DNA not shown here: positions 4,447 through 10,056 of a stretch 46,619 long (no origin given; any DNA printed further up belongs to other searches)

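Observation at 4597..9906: Single 1769-aa ORF fuses two GT-C glycosyltransferase modules and carries a ~340-aa beta-propeller-like insert inside the Pmt (GT39) module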

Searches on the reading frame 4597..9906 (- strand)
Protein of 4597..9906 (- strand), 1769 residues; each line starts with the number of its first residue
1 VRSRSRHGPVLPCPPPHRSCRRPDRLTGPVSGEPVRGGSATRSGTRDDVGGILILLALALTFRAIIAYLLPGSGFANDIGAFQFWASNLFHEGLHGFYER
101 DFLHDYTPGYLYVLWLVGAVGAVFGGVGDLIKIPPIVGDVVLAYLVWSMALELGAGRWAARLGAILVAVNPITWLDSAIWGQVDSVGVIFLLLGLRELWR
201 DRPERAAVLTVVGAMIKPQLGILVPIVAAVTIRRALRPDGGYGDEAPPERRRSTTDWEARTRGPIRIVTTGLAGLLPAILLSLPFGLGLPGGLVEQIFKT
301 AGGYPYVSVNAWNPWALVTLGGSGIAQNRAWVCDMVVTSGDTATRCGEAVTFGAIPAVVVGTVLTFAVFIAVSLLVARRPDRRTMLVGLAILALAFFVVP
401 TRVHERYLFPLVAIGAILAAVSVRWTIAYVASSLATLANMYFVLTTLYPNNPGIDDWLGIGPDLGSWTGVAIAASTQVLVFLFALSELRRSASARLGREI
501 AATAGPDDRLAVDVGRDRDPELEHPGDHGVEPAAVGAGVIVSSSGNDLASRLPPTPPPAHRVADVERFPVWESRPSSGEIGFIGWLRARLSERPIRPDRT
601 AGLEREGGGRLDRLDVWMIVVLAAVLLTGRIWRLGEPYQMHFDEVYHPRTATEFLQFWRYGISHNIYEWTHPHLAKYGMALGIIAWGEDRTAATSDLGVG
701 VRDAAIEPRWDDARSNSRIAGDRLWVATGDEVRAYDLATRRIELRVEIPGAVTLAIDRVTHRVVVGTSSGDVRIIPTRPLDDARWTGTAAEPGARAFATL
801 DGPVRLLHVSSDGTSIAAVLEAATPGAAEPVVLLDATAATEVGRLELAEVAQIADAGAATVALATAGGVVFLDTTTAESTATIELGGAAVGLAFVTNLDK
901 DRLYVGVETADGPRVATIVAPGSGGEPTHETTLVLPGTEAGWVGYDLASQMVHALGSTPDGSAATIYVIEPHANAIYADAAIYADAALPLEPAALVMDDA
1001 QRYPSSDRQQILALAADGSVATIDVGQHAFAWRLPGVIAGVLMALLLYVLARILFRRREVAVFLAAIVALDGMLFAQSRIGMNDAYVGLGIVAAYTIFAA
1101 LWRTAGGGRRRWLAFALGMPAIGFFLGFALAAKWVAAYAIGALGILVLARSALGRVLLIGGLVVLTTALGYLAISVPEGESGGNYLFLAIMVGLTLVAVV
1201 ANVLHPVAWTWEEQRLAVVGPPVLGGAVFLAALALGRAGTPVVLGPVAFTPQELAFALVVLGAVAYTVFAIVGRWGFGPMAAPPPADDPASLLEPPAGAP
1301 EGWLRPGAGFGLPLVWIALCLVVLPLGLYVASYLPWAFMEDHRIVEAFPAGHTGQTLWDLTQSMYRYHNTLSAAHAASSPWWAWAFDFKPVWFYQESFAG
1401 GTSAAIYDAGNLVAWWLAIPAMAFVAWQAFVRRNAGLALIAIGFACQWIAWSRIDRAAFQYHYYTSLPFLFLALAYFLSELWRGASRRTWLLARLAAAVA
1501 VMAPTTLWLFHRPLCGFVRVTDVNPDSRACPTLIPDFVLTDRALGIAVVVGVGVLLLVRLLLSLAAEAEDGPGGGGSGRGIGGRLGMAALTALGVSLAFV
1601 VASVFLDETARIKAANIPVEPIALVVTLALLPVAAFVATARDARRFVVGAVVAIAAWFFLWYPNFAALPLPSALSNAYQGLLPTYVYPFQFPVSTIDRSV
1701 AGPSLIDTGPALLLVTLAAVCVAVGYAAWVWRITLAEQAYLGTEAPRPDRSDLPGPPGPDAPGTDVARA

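Call 4: search_protein_families(library=pfam, proteins=[window:4597-9906:-], max_evalue=1)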
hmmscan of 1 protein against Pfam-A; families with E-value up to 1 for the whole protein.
window:4597-9906:- (1769 aa): 3 families
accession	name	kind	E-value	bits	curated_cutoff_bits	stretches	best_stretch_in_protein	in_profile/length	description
PF02366.24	PMT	-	1e-10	42.1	22.7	1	1029-1149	82-198/245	Dolichyl-phosphate-mannose-protein mannosyltransferase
PF16192.10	PMT_4TMC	-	3.7e-10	40.1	32.4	1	1355-1514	3-182/202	C-terminal four TMM region of protein-O-mannosyltransferase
PF13231.12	PMT_2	-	0.00045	20.9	26.1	2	1026-1165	18-145/160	Dolichyl-phosphate-mannose-protein mannosyltransferase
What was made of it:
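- On GT39 / PMT (Pfam PF02366 + PF16192): No MIR hit (call 4).
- Checked: Pfam PMT and PMT_4TMC match in this frame (call 4).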

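Call 5: search_protein_families(library=ncbifam, proteins=[window:4597-9906:-], max_evalue=1)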
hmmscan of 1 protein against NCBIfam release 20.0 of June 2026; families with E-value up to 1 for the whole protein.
window:4597-9906:- (1769 aa): 1 family
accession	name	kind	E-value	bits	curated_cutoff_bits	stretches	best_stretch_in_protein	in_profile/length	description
NF058602.1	PrMnsylTfPmt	equivalog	5.3e-07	28.8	800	2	1359-1496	326-481/530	protein O-mannosyltransferase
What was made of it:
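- On GT39 / PMT (Pfam PF02366 + PF16192): 28.8 bits against a cut-off of 800 (call 5).
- Closest known: Protein O-mannosyltransferases, GT39. Different: It scores 28.8 bits against the 800-bit NCBIfam equivalog cut-off for bacterial Pmt (call 5).
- Head 2 is far below the NCBIfam equivalog for bacterial Pmt (28.8 bits against 800; call 5), so it is not an orthologue of the characterised actinobacterial enzyme. Head 2 is not an orthologue of characterised bacterial Pmt (call 5).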
